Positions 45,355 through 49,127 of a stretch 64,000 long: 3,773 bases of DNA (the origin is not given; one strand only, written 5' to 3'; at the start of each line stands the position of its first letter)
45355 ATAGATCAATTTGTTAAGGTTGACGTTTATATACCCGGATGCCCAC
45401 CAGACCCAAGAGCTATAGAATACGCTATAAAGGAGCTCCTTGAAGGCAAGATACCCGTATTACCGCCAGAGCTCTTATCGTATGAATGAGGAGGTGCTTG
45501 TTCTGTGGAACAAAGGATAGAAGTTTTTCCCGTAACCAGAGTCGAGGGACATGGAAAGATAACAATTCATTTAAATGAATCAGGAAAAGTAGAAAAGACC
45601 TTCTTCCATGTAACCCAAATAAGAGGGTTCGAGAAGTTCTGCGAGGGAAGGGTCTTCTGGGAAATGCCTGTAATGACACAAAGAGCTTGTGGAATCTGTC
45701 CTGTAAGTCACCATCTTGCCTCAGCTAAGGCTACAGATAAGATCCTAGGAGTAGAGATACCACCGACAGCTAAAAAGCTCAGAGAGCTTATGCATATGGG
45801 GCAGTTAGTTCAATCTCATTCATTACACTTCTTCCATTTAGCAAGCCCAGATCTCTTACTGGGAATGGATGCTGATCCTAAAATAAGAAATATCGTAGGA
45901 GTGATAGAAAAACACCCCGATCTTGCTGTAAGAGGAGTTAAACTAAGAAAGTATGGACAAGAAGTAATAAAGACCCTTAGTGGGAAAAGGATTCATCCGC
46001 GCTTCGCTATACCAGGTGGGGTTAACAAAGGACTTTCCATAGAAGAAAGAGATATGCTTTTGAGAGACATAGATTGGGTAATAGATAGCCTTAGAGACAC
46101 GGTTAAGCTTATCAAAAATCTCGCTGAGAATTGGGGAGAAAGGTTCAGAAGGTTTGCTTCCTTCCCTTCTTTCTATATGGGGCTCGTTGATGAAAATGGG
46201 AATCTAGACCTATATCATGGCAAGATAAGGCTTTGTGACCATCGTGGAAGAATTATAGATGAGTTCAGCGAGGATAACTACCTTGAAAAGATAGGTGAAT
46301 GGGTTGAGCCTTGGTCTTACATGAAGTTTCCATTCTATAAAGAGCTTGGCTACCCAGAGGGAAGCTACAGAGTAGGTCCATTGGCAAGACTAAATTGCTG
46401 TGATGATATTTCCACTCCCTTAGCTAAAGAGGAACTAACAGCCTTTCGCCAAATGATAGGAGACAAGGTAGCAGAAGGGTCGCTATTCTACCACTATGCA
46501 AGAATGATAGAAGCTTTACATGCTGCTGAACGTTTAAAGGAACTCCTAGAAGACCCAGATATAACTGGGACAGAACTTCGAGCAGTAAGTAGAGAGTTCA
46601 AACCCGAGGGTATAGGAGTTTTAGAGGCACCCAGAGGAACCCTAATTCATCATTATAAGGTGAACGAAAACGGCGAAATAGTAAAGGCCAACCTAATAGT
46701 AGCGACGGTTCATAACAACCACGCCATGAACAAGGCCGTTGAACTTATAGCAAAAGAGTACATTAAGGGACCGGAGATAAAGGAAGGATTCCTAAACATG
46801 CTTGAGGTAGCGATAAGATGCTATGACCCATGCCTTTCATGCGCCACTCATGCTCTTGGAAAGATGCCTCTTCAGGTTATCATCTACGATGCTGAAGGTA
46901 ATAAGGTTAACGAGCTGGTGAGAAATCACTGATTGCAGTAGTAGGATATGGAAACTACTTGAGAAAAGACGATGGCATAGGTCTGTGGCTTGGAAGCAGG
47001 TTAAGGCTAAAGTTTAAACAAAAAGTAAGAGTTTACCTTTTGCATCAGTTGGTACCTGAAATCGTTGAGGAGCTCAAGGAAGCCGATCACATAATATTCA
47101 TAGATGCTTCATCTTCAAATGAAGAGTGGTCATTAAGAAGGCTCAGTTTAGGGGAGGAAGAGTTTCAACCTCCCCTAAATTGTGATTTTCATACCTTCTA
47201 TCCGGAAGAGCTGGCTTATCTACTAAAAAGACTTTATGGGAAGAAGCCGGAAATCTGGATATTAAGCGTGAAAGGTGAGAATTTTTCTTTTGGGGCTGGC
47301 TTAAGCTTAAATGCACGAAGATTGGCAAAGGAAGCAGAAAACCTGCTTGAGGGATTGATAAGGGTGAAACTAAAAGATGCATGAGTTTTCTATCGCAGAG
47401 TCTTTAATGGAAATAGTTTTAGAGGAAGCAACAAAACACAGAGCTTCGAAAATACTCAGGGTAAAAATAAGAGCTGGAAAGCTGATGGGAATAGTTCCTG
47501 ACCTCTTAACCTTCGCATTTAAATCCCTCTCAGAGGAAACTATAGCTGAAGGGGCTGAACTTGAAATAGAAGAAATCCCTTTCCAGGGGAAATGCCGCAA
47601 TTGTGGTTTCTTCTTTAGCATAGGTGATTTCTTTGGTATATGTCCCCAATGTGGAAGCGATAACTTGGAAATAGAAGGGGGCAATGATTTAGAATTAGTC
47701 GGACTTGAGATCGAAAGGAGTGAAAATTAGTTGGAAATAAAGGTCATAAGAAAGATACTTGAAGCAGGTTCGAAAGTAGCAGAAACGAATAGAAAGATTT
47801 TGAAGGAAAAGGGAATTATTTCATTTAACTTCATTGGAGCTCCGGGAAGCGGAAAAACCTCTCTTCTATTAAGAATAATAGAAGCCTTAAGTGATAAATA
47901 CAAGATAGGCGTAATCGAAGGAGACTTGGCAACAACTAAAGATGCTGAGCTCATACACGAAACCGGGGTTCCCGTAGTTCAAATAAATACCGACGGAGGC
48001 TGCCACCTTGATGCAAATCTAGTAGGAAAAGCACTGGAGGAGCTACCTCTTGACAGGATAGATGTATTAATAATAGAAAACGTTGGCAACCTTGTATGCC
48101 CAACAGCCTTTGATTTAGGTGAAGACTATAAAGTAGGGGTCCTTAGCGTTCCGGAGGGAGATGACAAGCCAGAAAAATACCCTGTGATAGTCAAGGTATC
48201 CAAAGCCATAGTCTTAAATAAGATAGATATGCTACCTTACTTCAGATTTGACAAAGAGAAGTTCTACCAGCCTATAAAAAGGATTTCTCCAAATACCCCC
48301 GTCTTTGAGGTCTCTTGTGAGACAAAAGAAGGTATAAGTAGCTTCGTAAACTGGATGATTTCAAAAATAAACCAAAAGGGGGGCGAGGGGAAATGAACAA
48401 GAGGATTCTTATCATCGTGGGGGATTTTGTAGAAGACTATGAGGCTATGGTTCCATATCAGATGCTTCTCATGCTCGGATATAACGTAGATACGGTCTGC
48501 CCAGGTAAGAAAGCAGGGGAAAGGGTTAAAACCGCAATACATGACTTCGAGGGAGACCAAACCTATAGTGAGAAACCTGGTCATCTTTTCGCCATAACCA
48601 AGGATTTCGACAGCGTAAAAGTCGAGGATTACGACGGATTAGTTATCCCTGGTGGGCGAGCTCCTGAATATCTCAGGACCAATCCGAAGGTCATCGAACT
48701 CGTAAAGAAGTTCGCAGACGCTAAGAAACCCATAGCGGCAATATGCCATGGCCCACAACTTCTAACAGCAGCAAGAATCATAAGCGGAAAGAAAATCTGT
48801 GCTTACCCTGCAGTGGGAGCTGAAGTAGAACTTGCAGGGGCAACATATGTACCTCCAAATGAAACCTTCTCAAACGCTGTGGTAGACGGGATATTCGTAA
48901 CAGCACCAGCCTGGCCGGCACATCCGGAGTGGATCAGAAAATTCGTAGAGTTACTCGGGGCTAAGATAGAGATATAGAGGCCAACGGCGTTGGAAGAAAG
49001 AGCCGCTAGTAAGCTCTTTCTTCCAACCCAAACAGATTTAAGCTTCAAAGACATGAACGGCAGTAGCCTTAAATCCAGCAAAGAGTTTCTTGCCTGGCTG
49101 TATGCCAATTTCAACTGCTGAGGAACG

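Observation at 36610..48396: [NiFe]-hydrogenase supercluster with two tandem NuoE/NuoF flavin modules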

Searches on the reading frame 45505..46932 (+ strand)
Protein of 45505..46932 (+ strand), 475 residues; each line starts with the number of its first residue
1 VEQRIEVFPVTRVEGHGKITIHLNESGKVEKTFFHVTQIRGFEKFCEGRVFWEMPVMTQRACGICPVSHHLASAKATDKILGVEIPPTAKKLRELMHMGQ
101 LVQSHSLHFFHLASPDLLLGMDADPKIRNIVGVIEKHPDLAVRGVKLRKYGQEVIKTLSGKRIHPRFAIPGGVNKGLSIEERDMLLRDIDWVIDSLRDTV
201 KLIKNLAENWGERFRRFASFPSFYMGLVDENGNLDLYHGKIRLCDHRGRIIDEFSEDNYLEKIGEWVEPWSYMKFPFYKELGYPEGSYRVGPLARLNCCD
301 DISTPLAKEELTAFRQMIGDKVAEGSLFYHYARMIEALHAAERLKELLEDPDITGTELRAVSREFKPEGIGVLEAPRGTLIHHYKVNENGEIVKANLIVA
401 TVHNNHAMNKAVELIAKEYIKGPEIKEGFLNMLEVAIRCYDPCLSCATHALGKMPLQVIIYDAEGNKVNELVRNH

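Call 3: search_protein_families(library=pfam, proteins=[window:45505-46932:+])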
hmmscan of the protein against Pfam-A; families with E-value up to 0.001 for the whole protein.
window:45505-46932:+ (475 aa): 1 family
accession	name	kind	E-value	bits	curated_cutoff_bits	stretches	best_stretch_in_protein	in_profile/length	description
PF00374.24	NiFeSe_Hases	-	1.6e-35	123.4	25.8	2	40-116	1-77/508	Nickel-dependent hydrogenase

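Call 5: search_protein_families(library=ncbifam, proteins=[window:45505-46932:+], max_evalue=0.01)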
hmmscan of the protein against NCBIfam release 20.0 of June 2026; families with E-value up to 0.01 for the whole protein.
window:45505-46932:+ (475 aa): 14 families
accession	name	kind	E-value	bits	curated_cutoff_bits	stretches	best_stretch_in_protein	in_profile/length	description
NF041785.2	VhuA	equivalog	9.2e-141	469.2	800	1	4-420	3-417/418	F420-non-reducing hydrogenase Vhu subunit A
NF040828.1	sulfhyd_ShyA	equivalog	1.7e-59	201.7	700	1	4-450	2-412/415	NAD(P)-dependent hydrogenase/sulfhydrogenase 2 subunit alpha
TIGR03295.1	frhA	equivalog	2.3e-53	181.6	392.5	2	1-186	1-175/412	coenzyme F420 hydrogenase subunit alpha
NF033181.1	NiFeSe_hydrog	equivalog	9e-49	166.7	600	2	3-123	2-121/507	nickel-dependent hydrogenase large subunit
NF045518.1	H2_NiFeSe_large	exception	1.3e-45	156.1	780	2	4-128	3-126/485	NiFeSe hydrogenase large subunit HysA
NF040832.1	sulfhyd_HydA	equivalog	1.1e-35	123.6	880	1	5-450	5-423/426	NADPH-dependent hydrogenase/sulfhydrogenase 1 subunit alpha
NF007778.0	PRK10467.1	equivalog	2.8e-26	92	969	2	1-117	1-116/567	hydrogenase 2 large subunit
NF007550.0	PRK10170.1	equivalog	8e-22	77.4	1101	2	3-125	17-142/597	Ni/Fe-hydrogenase large subunit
NF004739.1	PRK06075.1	equivalog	2.9e-12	46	360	2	16-105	13-104/384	NADH-quinone oxidoreductase subunit D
NF041786.2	VhuU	equivalog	8.9e-11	41.4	70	1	424-453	2-31/45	F420-non-reducing hydrogenase selenoprotein subunit VhuU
TIGR01962.1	NuoD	equivalog_domain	1.4e-09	37.3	459.35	1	16-108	15-109/386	NADH dehydrogenase (quinone) subunit D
NF040602.1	F420_dehyd_FpoD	exception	0.00069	18.7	600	1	28-108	33-114/372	F420H2 dehydrogenase subunit FpoD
NF008974.0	PRK12322.1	equivalog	0.0025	16.8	522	1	39-108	44-113/366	NADH-quinone oxidoreductase subunit D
NF008728.0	PRK11742.1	equivalog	0.0091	14.4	840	0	150-201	344-395/598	NADH-quinone oxidoreductase subunit C/D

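Call 14: find_related_loci(query=window:45505-46932:+, collection=genome_contigs, flank=10000)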
Query window:45505-46932:+ (475 aa) in genome_contigs; peptide patterns used: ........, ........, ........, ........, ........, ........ (x = any residue, [..] = any of these).
130 stretches matched a pattern; 100 encode a relative of the query (tblastn E <= 1e-3); the best 80 are kept; 80 distinct loci.
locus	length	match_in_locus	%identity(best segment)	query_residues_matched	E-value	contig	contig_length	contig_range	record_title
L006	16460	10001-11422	89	1-474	0e+0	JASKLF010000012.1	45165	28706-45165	MAG: bacterium isolate DJKA70_ANT-KO_bin.39 scaffold_65, whole genome shotgun sequence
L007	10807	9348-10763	62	3-474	0e+0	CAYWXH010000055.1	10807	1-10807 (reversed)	MAG TPA_asm: uncultured Atribacterota bacterium isolate SRP163575_co3_319 genome assembly, contig: NODE_6725_length_1080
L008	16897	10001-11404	57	5-471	0e+0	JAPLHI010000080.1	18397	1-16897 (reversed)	MAG: Chloroflexota bacterium isolate LacPavin_0920_SED3_MAG_48_9 LacPavin_0920_SED3_scaffold_254389, whole genome shotgu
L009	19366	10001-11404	57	5-471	0e+0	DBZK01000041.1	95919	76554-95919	MAG TPA_asm: Dehalococcoidia bacterium UBA1162 UBA1162_contig_17610, whole genome shotgun sequence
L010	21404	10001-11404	57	5-471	0e+0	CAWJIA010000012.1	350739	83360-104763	MAG: uncultured Chloroflexia bacterium isolate MFD03726.bin.1.148 genome assembly, contig: contig_54985, whole genome sh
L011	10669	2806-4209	57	5-471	0e+0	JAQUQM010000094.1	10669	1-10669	MAG: Dehalococcoidia bacterium isolate STD1_5 NODE_17557_length_10669_cov_3.058623_Sandtown_D1, whole genome shotgun seq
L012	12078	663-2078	56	5-475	0e+0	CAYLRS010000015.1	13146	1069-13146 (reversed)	MAG TPA_asm: uncultured Dehalococcoidales bacterium isolate binchicken_co91_488 genome assembly, contig: NODE_5672_lengt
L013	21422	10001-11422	55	1-474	0e+0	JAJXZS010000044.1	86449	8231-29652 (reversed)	MAG: Chloroflexi bacterium isolate BP7.bin67 NODE_305_length_86449_cov_1.508260, whole genome shotgun sequence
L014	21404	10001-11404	57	5-471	0e+0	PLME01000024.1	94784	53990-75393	MAG: Dehalococcoidia bacterium isolate fen_1075 73.20120800_E3S.24_contig_657, whole genome shotgun sequence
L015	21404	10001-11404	57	5-471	0e+0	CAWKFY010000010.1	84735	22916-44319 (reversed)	MAG: uncultured Chloroflexia bacterium isolate MFD04492.bin.2.15 genome assembly, contig: contig_23211, whole genome sho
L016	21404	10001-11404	56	5-471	0e+0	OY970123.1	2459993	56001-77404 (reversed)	MAG: uncultured Chloroflexia bacterium isolate MFD01476.bin.c.5 genome assembly, chromosome: 1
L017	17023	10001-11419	57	2-473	0e+0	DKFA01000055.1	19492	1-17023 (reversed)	MAG TPA_asm: Dehalococcoidia bacterium UBA6808 UBA6808_contig_5049, whole genome shotgun sequence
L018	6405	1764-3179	57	3-474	0e+0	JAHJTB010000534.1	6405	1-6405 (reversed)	MAG: Proteobacteria bacterium isolate OS_PC_MetaG.mb.36 OS_PC_MetaG.mb.36_k141_785354, whole genome shotgun sequence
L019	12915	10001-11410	56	3-471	0e+0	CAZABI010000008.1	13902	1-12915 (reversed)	MAG TPA_asm: uncultured Dehalococcoidales bacterium isolate SRP178699_co2_402 genome assembly, contig: NODE_3773_length_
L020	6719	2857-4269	55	2-471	0e+0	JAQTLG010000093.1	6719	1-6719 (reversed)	MAG: Dehalococcoidia bacterium isolate STA_11 NODE_25883_length_6719_cov_3.143356_Sandtown_A, whole genome shotgun seque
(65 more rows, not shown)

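Call 25: list_cluster_members(proteins=[P0001, window:45505-46932:+, window:41509-43074:+, P0002, P0003])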
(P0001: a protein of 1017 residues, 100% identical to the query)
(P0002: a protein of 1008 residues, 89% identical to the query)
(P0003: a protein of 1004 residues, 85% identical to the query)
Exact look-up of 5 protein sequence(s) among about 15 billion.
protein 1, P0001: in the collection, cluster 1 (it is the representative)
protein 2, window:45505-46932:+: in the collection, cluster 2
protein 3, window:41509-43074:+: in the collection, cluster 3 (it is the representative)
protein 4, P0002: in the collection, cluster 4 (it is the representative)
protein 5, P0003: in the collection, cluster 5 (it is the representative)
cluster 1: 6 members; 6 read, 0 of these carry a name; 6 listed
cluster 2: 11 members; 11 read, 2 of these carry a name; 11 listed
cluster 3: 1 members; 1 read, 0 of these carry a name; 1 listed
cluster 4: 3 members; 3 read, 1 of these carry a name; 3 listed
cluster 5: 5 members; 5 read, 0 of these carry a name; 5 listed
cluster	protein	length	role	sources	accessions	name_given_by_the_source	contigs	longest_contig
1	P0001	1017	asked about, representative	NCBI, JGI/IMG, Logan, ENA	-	-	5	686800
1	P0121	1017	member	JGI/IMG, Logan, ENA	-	-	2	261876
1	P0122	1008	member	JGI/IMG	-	-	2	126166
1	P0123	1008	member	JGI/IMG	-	-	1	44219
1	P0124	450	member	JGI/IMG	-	-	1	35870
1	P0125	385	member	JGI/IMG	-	-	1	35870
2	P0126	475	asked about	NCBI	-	-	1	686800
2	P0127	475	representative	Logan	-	-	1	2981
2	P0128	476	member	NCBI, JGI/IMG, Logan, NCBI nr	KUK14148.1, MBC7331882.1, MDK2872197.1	MAG: Ni/Fe hydrogenase subunit alpha [Synergistetes bacterium] | MAG: NAD-reducing hydrogenase HoxS beta subunit [bacterium 42_11]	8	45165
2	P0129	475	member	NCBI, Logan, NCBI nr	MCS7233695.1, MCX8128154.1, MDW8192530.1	MAG: Ni/Fe hydrogenase subunit alpha [Synergistetes bacterium] | Ni/Fe hydrogenase subunit alpha [Synergistota bacterium]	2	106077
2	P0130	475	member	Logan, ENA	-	-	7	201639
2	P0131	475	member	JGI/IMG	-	-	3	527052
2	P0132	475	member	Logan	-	-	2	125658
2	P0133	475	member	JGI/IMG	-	-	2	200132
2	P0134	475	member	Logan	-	-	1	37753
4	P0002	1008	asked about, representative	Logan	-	-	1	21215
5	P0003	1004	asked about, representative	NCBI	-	-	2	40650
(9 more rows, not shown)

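Call 36: search_solved_structures(query=window:45505-46932:+, max_evalue=1e-30)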
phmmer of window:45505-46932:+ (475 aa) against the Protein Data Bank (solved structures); distinct sequences matched with E-value up to 1e-30: 14.
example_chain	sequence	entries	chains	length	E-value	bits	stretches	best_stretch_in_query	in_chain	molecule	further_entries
7t2r_D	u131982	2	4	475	1.3e-190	637.5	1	4-473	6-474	NiFe hydrogenase large subunit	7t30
5xf9_D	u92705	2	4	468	2.2e-138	465.2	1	3-449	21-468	NAD-reducing hydrogenase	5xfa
5odc_F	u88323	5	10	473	8.3e-133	446.8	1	4-466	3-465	Methyl-viologen reducing hydrogenase subunit A | Methyl-viologen reducing hydrogenase, subunit A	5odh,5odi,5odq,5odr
9sfi_g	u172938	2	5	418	6.3e-120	404.4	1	5-417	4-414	Coenzyme F420-reducing hydrogenase, alpha subunit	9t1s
9sw2_F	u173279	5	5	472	3.1e-118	398.8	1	6-469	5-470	F420-non-reducing hydrogenase subunit A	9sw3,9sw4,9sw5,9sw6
3zfs_A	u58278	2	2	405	3.4e-37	131.5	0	1-208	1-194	F420-REDUCING HYDROGENASE, SUBUNIT ALPHA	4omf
4ci0_A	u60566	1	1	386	1.6e-36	129.3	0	1-208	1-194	F420-REDUCING HYDROGENASE, SUBUNIT ALPHA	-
6qgt_A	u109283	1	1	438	1.2e-33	119.8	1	3-449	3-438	F420-reducing hydrogenase, subunit alpha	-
6qgr_A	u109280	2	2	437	1.9e-33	119.2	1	5-449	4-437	Coenzyme F420 hydrogenase subunit alpha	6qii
9r51_A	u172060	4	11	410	1.3e-32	116.4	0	4-163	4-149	F420-reducing [NiFe]-hydrogenase from Methanothermococcus thermolithotrophicus subunit alp | F420-reducing [NiFe]-hydrogenase from Methanothermococcus thermolit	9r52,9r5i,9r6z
5jsu_B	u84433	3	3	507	1.5e-32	116.2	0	5-173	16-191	Periplasmic [NiFeSe] hydrogenase, large subunit, selenocysteine-containing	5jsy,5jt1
5yxy_A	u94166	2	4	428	6.4e-32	114.1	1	6-450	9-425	Cytosolic NiFe-hydrogenase, alpha subunit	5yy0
5jsh_B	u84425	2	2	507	4.8e-31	111.2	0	5-173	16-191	Periplasmic [NiFeSe] hydrogenase, large subunit, selenocysteine-containing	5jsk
6rtp_B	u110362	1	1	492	7.6e-31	110.6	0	5-173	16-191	Periplasmic [NiFeSe] hydrogenase, large subunit, selenocysteine-containing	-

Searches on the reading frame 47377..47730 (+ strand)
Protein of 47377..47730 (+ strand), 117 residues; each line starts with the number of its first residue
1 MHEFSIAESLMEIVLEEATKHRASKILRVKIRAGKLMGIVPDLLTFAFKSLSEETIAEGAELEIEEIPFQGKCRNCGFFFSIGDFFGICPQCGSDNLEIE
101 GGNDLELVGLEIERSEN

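Call 4: search_protein_families(library=pfam, proteins=[window:47377-47730:+])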
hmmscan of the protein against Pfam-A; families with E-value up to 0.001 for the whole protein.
window:47377-47730:+ (117 aa): 2 families
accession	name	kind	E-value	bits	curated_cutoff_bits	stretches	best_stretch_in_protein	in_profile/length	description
PF01155.25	HypA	-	2.4e-32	111.7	28.9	1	1-111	1-111/112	Hydrogenase/urease nickel incorporation, metallochaperone, hypA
PF21349.2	RUBY_RBDX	-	0.00093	19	26.5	0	72-94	2-24/30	Rubrerythrin, rubredoxin-like domain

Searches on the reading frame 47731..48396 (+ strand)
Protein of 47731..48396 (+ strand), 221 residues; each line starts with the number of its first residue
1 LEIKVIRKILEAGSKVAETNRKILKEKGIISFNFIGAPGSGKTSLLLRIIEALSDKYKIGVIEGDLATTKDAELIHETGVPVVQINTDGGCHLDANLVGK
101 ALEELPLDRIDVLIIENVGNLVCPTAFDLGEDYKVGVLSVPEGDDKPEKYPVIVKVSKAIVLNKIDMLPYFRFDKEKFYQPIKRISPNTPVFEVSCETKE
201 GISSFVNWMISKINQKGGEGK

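Call 4: search_protein_families(library=pfam, proteins=[window:47731-48396:+])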
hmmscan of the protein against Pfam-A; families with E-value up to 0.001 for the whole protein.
window:47731-48396:+ (221 aa): 2 families
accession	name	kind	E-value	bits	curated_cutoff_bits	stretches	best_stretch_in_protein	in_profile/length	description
PF02492.25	cobW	-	1.8e-23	83.5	20.7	1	35-192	6-179/180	CobW/HypB/UreG, nucleotide-binding domain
PF00009.33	GTP_EFTU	-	0.00078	19.5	26.5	0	155-213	121-186/188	Elongation factor Tu GTP binding domain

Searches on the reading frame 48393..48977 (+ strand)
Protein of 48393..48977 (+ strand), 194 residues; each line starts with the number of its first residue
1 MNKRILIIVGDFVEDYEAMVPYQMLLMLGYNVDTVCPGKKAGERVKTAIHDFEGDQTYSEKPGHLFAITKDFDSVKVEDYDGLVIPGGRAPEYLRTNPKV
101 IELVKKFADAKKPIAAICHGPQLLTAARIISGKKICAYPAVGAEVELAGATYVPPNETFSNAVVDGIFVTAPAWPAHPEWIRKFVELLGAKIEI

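Call 4: search_protein_families(library=pfam, proteins=[window:48393-48977:+])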
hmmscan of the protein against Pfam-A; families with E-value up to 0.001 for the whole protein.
window:48393-48977:+ (194 aa): 2 families
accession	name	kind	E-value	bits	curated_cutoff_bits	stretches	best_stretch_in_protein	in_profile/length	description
PF01965.30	DJ-1_PfpI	-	9.6e-44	149.5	26.6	1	3-186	1-164/165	DJ-1/PfpI family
PF00117.34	GATase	-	2.7e-05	24.3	22.8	1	69-127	30-88/190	Glutamine amidotransferase class-I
